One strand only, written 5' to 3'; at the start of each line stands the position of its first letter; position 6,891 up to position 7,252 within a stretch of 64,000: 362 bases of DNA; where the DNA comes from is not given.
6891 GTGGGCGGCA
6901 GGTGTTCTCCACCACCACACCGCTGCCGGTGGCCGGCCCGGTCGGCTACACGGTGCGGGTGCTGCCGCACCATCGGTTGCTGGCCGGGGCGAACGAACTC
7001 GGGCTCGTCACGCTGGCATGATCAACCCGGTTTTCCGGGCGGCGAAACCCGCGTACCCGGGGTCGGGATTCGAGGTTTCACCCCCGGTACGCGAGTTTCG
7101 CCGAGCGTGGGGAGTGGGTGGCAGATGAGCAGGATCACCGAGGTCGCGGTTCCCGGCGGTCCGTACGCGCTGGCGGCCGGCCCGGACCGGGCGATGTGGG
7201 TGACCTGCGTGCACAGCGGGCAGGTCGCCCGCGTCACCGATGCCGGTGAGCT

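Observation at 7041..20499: Two copies of a ~62-bp palindromic REP-like element sit exactly at the two synteny breaks of a conserved core block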

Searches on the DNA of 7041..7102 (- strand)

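Call 36: build_rna_model(alignment_id=A2, structure=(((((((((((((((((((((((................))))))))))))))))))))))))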
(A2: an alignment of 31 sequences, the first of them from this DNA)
Model R1 built from alignment A2 (31 sequences, 62 columns); structure: as given.
model positions 62; base pairs 23; branch points 0; effective number of sequences 3.38; information 0.902 bits per position. Calibrated on 0.2 Mb of random sequence (short: E-values are rough).
structure used (alignment columns):
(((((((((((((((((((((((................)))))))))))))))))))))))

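Call 37: search_with_rna_model(model_id=R1, source=window, filters=off, max_evalue=10)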
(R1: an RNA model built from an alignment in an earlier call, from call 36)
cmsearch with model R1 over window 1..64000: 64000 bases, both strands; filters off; matches with E-value up to 10: 103.
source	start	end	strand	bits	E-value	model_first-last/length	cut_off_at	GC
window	20438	20499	+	75.3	2.8e-20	1-62/62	no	0.71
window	7041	7102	-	73.3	1.2e-19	1-62/62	no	0.68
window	20438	20499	-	69.3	1.8e-18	1-62/62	no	0.71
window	7041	7102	+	67.6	6.2e-18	1-62/62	no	0.68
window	52814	52848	-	22.4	0.00029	1-62/62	no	0.63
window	52814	52848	+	22.4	0.0003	1-62/62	no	0.63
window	32135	32191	+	17.3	0.01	1-62/62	no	0.68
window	32135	32191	-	15.3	0.041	1-62/62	no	0.68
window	61829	61865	+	14.2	0.092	1-62/62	no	0.68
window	61829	61865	-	13.1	0.2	1-62/62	no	0.68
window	63186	63242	-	12.9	0.23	1-62/62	no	0.74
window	41530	41559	-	12.2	0.36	1-62/62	no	0.73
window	41530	41559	+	12.2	0.37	1-62/62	no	0.73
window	19919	19943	-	11.8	0.48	1-62/62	no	0.76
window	26348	26407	+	11.2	0.72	1-62/62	no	0.62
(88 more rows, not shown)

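Call 41: search_with_rna_model(model_id=R1, sources=[L001, L002, L003, L004, L005, L006, L007, L008, L009, L010, L011, L012, L013, L014, L015, L016, L017, L018, L019, L020, L021, L022, L023, L024, L025, L026, L027, L028, L029, L030, L031, L032, L033, L034, L035, L036, L037, L038, L039], max_evalue=0.01)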
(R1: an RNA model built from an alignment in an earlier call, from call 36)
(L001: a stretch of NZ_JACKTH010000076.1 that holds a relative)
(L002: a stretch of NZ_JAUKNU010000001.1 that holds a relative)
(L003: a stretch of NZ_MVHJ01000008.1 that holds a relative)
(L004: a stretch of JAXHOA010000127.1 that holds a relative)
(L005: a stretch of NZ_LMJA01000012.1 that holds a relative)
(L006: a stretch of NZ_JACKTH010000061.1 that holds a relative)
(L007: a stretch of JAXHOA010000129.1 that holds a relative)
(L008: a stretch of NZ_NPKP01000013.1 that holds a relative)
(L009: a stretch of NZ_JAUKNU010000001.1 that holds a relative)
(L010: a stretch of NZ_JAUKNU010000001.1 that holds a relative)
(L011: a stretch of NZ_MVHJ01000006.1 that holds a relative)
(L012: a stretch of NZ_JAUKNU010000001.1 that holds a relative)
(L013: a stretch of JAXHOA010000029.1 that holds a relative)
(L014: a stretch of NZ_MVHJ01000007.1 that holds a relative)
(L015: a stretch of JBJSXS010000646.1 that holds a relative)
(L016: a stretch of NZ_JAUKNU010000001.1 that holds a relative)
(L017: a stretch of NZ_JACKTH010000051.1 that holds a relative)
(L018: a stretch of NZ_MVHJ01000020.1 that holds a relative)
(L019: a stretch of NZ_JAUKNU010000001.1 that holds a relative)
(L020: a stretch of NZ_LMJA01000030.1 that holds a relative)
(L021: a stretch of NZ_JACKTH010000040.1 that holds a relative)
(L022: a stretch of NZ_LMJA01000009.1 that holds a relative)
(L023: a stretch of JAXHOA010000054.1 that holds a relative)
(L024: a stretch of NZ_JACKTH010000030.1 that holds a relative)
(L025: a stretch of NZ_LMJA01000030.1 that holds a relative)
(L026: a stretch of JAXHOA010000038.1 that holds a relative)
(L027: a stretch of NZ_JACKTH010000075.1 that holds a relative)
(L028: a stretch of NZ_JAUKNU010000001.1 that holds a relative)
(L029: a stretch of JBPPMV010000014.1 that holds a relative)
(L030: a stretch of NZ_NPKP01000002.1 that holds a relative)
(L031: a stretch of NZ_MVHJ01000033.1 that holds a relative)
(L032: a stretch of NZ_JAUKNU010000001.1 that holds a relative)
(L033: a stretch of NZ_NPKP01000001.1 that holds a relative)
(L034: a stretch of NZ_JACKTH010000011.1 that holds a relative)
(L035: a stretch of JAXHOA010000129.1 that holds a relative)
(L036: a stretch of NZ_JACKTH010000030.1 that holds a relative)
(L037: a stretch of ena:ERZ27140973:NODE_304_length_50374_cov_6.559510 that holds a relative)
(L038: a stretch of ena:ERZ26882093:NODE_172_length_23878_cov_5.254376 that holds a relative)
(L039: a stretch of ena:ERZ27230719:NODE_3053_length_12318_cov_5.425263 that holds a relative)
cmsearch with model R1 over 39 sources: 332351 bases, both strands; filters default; matches with E-value up to 0.01: 83.
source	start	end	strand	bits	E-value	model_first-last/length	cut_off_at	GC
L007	6176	6237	+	86.1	8.1e-23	1-62/62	no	0.71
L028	3242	3303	+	82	1.4e-21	1-62/62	no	0.69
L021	5639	5700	+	81.7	1.7e-21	1-62/62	no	0.71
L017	7449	7510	-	80.8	3.3e-21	1-62/62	no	0.68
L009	255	316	-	80.8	3.3e-21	1-62/62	no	0.68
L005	2986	3047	+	80.4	4.1e-21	1-62/62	no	0.69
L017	7449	7510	+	80.3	4.6e-21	1-62/62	no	0.68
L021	7449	7510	-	80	5.8e-21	1-62/62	no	0.69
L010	1344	1405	-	79.1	1.1e-20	1-62/62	no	0.71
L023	7903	7964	-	79.1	1.1e-20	1-62/62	no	0.71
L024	4328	4389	-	79.1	1.1e-20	1-62/62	no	0.71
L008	3351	3412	+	78.8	1.3e-20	1-62/62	no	0.69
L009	255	316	+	78.8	1.3e-20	1-62/62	no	0.68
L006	1901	1962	+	78.5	1.6e-20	1-62/62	no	0.69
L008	3351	3412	-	78.4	1.8e-20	1-62/62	no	0.69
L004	3513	3574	+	77.9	2.5e-20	1-62/62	no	0.68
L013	7187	7248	+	77.8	2.7e-20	1-62/62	no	0.73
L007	6176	6237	-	76.8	5.2e-20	1-62/62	no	0.71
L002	5822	5883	-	76.7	5.5e-20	1-62/62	no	0.69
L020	2497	2558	-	75.6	1.2e-19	1-62/62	no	0.74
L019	3941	4002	-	74.5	2.6e-19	1-62/62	no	0.77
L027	6460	6521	-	74.5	2.6e-19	1-62/62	no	0.77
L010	1344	1405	+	74.5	2.6e-19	1-62/62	no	0.71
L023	7903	7964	+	74.5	2.6e-19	1-62/62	no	0.71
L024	4328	4389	+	74.5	2.6e-19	1-62/62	no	0.71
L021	7449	7510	+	74.3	3e-19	1-62/62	no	0.69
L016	6259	6352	+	74.2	3.1e-19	1-62/62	no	0.71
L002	5822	5883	+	74.1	3.5e-19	1-62/62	no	0.69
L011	4352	4413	-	74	3.7e-19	1-62/62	no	0.74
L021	5639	5700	-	73.7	4.5e-19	1-62/62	no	0.71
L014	967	1028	+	73.6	5e-19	1-62/62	no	0.68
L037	9917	9978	-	73.3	6e-19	1-62/62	no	0.68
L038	2376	2437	-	73.3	6e-19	1-62/62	no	0.68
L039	3881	3942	-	73.3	6e-19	1-62/62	no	0.68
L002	6780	6841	+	73.3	6.1e-19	1-62/62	no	0.69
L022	6230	6291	+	73.3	6.2e-19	1-62/62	no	0.66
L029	7870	7931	+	73.2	6.6e-19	1-62/62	no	0.69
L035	5787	5848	+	73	7.3e-19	1-62/62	no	0.71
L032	4539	4600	+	72.9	8e-19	1-62/62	no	0.68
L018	6897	6958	-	72.7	9.1e-19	1-62/62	no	0.68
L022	6230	6291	-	72.5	1e-18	1-62/62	no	0.66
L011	4352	4413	+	72.2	1.3e-18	1-62/62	no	0.74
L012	5321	5381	-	72.1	1.4e-18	1-62/62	no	0.69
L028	3242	3303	-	72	1.5e-18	1-62/62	no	0.69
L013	7187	7248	-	71.9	1.6e-18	1-62/62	no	0.73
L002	6780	6841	-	71.1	2.8e-18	1-62/62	no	0.69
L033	1260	1321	+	71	3e-18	1-62/62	no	0.66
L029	7870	7931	-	69.7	7.2e-18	1-62/62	no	0.69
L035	5787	5848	-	69.6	7.9e-18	1-62/62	no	0.71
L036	1685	1746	+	69.4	9.1e-18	1-62/62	no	0.68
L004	3513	3574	-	69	1.2e-17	1-62/62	no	0.68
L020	2497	2558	+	68.9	1.3e-17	1-62/62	no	0.74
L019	3941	4002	+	68.8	1.4e-17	1-62/62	no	0.77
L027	6460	6521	+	68.8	1.4e-17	1-62/62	no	0.77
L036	1685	1746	-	68.7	1.5e-17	1-62/62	no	0.68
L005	2986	3047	-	68.6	1.6e-17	1-62/62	no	0.69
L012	5321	5381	+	68.6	1.6e-17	1-62/62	no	0.69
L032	4539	4600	-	68.5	1.8e-17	1-62/62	no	0.68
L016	6259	6352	-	68.2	2.1e-17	1-62/62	no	0.71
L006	1901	1962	-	67.7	2.9e-17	1-62/62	no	0.69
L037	9917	9978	+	67.6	3.2e-17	1-62/62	no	0.68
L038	2376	2437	+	67.6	3.2e-17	1-62/62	no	0.68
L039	3881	3942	+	67.6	3.2e-17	1-62/62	no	0.68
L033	1260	1321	-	67.5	3.4e-17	1-62/62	no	0.66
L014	967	1028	-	67.5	3.5e-17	1-62/62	no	0.68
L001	383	446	-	66.1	9.3e-17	1-62/62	no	0.7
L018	6897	6958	+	66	9.7e-17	1-62/62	no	0.68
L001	383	446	+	65.7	1.2e-16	1-62/62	no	0.7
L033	4964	5025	+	65.2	1.7e-16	1-62/62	no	0.71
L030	1540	1601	-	64.7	2.3e-16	1-62/62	no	0.73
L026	146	207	+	64.7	2.4e-16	1-62/62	no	0.68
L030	1540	1601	+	63.4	5.8e-16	1-62/62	no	0.73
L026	146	207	-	63.1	7.1e-16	1-62/62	no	0.68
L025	505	566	+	61.6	2.1e-15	1-62/62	no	0.68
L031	770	821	-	59.8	7.4e-15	1-62/62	no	0.77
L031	770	821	+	59.7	7.7e-15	1-62/62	no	0.77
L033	4964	5025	-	59.7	7.8e-15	1-62/62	no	0.71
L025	505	566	-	58.8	1.5e-14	1-62/62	no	0.68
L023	431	491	-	24.4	0.00039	1-62/62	no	0.56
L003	6730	6791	+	24.1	0.00048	1-62/62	no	0.65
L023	431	491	+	22.3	0.0017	1-62/62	no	0.56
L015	2027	2069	+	21.7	0.0025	1-62/62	no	0.72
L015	2027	2069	-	21.1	0.0038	1-62/62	no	0.72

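Call 61: search_with_rna_model(model_id=R1, sources=[L040, L041, L042, L043, L044, L045, L046, L047, L048], max_evalue=1)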
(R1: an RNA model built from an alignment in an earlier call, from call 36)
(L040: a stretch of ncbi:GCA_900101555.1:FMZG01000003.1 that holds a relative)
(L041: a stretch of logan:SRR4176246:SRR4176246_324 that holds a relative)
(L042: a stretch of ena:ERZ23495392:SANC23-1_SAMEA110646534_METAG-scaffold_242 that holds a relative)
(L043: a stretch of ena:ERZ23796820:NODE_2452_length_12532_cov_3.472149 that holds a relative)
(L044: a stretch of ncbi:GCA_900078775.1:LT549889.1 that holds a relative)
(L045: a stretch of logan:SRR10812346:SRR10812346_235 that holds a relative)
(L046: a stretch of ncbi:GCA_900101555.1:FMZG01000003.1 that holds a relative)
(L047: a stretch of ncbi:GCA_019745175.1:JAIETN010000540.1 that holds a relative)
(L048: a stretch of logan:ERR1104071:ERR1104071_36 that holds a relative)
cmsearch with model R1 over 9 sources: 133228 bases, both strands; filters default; matches with E-value up to 1: 4.
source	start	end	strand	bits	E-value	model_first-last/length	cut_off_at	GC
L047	6627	6688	+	69.2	4.1e-18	1-62/62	no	0.69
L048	6618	6678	+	65.9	4.2e-17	1-62/62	no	0.66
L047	6627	6688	-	63.7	2e-16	1-62/62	no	0.69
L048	6618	6678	-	62.4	4.9e-16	1-62/62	no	0.66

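Call 82: search_with_rna_model(model_id=R1, sources=[L080, L081], max_evalue=1)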
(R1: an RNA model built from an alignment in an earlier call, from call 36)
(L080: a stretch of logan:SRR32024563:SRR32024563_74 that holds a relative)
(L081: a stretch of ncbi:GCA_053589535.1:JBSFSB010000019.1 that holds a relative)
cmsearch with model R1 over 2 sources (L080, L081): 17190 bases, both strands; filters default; matches with E-value up to 1: 4.
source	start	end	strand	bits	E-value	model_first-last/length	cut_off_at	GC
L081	5623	5684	-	76.5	3.3e-21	1-62/62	no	0.74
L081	5623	5684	+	74.1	1.8e-20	1-62/62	no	0.74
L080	1427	1445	+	9.9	0.5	1-62/62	no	0.63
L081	2490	2523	+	9.7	0.55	15-48/62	no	0.62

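Call 96: search_with_rna_model(model_id=R1, sources=[L082, L083], max_evalue=1, filters=off)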
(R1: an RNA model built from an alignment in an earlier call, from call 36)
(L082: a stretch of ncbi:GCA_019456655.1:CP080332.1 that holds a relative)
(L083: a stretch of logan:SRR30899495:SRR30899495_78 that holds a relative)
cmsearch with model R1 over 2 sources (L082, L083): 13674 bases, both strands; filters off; matches with E-value up to 1: 25.
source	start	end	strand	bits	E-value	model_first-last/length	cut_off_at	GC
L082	3866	3927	+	75.5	5.3e-21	1-62/62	no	0.68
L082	3866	3927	-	72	6.2e-20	1-62/62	no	0.68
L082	2896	2957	-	67.9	1.1e-18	1-62/62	no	0.61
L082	2896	2957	+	67.4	1.6e-18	1-62/62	no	0.61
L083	6025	6086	-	43.1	3.6e-11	1-62/62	no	0.74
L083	6025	6086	+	40.8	1.7e-10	1-62/62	no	0.74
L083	2868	2928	-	27.3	2.2e-06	1-62/62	no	0.59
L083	2868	2928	+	27.2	2.3e-06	1-62/62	no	0.59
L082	2328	2375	+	16.8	0.0032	1-62/62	no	0.71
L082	2328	2375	-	15.4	0.0083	1-62/62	no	0.71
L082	6069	6141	+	12.3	0.073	1-62/62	no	0.62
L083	3815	3875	+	11.7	0.11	1-62/62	no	0.57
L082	754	801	+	11.1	0.17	1-62/62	no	0.65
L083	2992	3043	+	10.2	0.32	1-62/62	no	0.75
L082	148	185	-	10.1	0.35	10-53/62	no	0.71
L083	3498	3520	+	9.9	0.4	1-62/62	no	0.65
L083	3498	3520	-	9.8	0.4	1-62/62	no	0.65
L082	5880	5916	+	9.2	0.62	1-62/62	no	0.73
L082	754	801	-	8.9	0.76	1-62/62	no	0.65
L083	1541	1585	+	8.9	0.77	1-62/62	no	0.71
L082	6426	6459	+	8.9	0.81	1-62/62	no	0.68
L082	6069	6141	-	8.8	0.81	1-62/62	no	0.62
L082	148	185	+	8.8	0.82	10-53/62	no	0.71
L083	3815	3875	-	8.6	0.95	1-62/62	no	0.57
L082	6029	6058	+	8.6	0.99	17-46/62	no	0.87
